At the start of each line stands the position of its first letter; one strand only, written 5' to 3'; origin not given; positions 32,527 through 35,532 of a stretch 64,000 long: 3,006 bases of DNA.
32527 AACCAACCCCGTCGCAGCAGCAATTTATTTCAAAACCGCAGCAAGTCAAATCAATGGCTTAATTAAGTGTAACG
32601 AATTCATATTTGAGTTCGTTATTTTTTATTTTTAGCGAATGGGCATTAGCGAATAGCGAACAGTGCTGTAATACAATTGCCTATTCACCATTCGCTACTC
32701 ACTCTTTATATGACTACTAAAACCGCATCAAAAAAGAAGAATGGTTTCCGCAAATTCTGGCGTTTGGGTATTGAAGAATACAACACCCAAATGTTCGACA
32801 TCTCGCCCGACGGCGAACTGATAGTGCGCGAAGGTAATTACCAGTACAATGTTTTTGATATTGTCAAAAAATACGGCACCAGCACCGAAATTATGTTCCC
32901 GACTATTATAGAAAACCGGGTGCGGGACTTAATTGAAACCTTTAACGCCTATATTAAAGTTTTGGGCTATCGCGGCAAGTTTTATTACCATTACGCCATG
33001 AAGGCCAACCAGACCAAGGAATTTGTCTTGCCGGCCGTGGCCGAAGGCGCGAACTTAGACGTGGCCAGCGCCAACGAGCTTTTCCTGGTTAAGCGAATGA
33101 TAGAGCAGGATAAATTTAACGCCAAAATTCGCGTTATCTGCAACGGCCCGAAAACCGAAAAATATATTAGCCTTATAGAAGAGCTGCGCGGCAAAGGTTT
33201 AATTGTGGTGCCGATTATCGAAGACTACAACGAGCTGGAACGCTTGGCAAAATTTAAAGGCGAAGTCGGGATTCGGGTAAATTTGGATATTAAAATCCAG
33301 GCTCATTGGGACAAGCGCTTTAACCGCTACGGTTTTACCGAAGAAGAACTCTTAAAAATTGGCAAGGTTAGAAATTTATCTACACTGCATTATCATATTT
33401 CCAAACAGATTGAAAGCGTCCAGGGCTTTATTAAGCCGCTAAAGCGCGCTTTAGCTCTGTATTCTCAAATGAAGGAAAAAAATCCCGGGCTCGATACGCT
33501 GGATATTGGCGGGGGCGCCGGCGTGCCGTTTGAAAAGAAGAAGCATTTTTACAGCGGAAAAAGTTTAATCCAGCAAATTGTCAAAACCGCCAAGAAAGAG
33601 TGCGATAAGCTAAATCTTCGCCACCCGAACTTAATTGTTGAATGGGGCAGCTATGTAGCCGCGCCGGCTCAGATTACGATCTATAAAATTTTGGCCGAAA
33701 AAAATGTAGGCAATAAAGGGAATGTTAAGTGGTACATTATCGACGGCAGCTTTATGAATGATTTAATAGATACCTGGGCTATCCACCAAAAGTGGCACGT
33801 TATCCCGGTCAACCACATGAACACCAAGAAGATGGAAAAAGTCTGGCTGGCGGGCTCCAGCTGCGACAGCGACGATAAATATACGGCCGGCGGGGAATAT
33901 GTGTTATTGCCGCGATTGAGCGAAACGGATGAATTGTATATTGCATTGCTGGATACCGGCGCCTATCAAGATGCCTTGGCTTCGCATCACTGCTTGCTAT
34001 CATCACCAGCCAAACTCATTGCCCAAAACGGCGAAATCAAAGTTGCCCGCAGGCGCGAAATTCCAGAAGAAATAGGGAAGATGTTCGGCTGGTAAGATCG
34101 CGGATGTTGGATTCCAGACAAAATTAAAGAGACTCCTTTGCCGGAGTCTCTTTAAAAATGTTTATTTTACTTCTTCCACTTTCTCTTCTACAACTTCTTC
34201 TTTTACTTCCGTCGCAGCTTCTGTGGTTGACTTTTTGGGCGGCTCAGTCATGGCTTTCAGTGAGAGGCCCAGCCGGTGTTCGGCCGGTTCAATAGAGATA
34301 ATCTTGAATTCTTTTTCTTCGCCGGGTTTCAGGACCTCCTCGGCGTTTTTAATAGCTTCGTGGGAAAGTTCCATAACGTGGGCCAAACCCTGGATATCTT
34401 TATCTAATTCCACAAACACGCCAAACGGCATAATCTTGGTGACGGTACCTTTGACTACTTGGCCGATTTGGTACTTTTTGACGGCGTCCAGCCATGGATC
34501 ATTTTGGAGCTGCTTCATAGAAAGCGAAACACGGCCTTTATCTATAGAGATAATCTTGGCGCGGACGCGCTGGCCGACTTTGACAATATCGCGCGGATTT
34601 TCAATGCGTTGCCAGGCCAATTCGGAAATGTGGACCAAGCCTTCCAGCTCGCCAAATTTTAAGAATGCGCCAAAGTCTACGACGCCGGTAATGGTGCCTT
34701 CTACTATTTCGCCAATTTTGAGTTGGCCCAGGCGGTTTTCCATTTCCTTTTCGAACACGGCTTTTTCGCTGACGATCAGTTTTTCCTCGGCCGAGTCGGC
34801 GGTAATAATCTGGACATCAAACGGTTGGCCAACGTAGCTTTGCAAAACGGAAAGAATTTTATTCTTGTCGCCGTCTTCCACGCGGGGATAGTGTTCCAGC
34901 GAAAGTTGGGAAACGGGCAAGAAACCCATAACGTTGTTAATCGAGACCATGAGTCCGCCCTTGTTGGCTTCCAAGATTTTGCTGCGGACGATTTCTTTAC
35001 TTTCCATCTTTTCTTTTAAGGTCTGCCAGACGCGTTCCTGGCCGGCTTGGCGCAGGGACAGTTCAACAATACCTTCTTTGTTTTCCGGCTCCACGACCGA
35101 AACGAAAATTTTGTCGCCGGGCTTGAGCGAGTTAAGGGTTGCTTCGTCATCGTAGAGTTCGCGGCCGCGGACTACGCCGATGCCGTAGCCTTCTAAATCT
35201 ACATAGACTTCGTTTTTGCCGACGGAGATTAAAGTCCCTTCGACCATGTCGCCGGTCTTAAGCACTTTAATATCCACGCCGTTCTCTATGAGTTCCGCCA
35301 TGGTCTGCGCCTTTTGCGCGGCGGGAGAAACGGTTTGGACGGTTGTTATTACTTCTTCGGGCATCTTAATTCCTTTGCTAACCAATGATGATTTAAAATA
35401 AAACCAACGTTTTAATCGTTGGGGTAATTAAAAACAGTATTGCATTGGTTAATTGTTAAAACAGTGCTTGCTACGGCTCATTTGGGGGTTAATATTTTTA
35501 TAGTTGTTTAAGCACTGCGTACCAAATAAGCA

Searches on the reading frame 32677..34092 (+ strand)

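Call 11: search_protein_families(library=pfam, proteins=[window:32677-34092:+], max_evalue=0.01)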
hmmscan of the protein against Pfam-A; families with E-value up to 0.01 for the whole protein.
window:32677-34092:+ (472 aa): 2 families
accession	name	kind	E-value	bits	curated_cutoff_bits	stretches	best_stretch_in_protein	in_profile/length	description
PF02784.22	Orn_Arg_deC_N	-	5.7e-25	88.5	23.4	1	84-329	3-247/247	Pyridoxal-dependent decarboxylase, pyridoxal binding domain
PF00278.28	Orn_DAP_Arg_deC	-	1.4e-07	32.2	23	1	326-422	2-91/95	Pyridoxal-dependent decarboxylase, C-terminal sheet domain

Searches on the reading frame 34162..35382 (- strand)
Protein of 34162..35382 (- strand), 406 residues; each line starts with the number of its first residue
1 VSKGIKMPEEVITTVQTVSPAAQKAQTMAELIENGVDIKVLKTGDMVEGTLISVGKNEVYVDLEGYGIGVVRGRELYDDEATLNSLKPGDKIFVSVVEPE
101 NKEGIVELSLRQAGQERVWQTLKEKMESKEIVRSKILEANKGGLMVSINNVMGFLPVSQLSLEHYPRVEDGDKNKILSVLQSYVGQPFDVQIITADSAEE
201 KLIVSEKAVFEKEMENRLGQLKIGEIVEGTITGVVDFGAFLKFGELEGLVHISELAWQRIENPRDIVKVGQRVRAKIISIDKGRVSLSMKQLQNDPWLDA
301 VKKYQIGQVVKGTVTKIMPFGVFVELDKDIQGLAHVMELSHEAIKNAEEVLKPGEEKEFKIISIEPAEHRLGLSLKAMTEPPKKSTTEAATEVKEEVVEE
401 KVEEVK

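Call 11: search_protein_families(library=pfam, proteins=[window:34162-35382:-], max_evalue=0.01)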
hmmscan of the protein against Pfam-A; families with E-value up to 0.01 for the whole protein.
window:34162-35382:- (406 aa): 6 families
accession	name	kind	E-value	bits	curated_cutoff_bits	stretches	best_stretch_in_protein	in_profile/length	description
PF00575.29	S1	-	3.3e-48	162.4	22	4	221-290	2-74/74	S1 RNA binding domain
PF23459.1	S1_RRP5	-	4e-18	66.2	27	1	305-375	2-72/72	RRP5 S1 domain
PF13509.12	S1_2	-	3.9e-06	27.3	21.8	0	223-256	1-35/61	S1 domain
PF24685.1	OB_RRP5_4th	-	0.0001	22.6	31.5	0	247-280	38-71/92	RRP5 OB-fold domain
PF21710.3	Spt6_S1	-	0.00018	22.2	27.5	0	247-289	41-84/91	Spt6, S1/OB domain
PF11604.15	CusF_Ec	-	0.0014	18.8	27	0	78-107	40-69/72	Copper binding periplasmic protein CusF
